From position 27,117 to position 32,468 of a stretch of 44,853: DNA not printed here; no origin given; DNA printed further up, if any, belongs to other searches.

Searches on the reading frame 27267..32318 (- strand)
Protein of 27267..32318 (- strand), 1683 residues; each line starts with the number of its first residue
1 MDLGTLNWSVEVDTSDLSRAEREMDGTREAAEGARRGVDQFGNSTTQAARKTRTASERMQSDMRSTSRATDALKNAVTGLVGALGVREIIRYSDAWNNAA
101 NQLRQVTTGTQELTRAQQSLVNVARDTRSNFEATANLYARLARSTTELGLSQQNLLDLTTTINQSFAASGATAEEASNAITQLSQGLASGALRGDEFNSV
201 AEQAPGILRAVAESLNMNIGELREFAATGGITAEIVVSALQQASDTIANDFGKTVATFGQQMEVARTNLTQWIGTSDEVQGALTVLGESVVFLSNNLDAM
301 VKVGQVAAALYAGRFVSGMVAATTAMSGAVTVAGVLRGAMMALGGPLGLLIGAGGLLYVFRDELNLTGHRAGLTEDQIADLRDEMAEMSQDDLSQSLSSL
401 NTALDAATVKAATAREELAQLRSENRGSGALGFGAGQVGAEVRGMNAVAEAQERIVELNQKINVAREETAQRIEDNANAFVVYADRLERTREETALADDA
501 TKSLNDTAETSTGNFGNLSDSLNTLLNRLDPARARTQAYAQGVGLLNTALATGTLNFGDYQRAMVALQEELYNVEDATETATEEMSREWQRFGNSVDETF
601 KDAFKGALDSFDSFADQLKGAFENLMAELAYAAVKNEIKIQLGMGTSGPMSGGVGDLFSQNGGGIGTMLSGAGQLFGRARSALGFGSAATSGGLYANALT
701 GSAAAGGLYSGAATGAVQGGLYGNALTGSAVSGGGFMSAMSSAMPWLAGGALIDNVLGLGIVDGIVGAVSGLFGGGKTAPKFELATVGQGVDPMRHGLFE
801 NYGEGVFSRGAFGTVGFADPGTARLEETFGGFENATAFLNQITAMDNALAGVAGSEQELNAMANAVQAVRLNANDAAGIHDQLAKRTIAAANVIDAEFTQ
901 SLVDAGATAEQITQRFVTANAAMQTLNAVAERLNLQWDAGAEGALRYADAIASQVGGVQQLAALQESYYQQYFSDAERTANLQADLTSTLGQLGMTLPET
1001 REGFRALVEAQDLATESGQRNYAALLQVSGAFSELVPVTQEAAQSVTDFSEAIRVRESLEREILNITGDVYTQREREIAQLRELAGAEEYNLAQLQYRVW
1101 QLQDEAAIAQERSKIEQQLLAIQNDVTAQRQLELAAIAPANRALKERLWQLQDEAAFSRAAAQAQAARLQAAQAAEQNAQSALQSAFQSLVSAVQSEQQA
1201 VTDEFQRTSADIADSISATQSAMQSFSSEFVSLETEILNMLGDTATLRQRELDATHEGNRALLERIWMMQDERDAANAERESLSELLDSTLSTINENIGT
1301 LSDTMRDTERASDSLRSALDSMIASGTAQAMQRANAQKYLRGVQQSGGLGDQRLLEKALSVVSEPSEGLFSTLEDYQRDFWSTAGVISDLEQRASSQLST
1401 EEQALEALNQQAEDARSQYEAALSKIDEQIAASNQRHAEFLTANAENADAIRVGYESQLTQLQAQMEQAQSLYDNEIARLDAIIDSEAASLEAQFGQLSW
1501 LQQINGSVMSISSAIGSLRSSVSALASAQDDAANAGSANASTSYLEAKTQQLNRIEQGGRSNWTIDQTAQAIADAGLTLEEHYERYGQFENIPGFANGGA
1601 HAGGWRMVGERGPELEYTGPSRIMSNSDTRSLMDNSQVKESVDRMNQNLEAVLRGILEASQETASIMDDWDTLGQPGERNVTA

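Call 42: search_protein_families(library=phrogs, proteins=[window:27267-32318:-], max_evalue=0.001)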
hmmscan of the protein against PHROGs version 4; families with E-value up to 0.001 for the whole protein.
window:27267-32318:- (1683 aa): 22 families
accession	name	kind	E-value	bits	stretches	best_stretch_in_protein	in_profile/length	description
phrog_3519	-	tail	9.4e-95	320.1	1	3-587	7-565/959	tail length tape measure protein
phrog_339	-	tail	7.1e-90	303.7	2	17-327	24-315/1123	tail length tape measure protein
phrog_1107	-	tail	1.1e-79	269.7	2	4-325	129-436/1252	tail length tape measure protein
phrog_3336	-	tail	3.9e-77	261.8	1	46-389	44-387/1051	tail length tape measure protein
phrog_2335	-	tail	2.2e-62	212.5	1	11-595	411-1024/1536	tail length tape measure protein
phrog_12706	-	tail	2.7e-61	209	1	21-421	148-517/1244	tail length tape measure protein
phrog_8010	-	tail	3.1e-61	208.6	1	28-308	211-496/1543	tail length tape measure protein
phrog_17300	-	tail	8.9e-54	184.2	1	45-341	30-334/900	tail length tape measure protein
phrog_7740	-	tail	3.4e-52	178.2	2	7-313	9-312/2151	tail length tape measure protein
phrog_32885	-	tail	6.5e-47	161.1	1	47-410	13-367/948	tail length tape measure protein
phrog_31452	-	tail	9.8e-43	147.4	1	52-326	29-292/814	tail length tape measure protein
phrog_1068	-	tail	4.7e-41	142.3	1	38-297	55-297/706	tail length tape measure protein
phrog_1506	-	tail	2.7e-38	132.7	1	32-592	14-523/1269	tail length tape measure protein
phrog_16889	-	tail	3.9e-38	132.5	1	37-303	29-295/470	tail length tape measure protein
phrog_16297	-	tail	1.1e-34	120.9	1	12-374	15-374/777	tail length tape measure protein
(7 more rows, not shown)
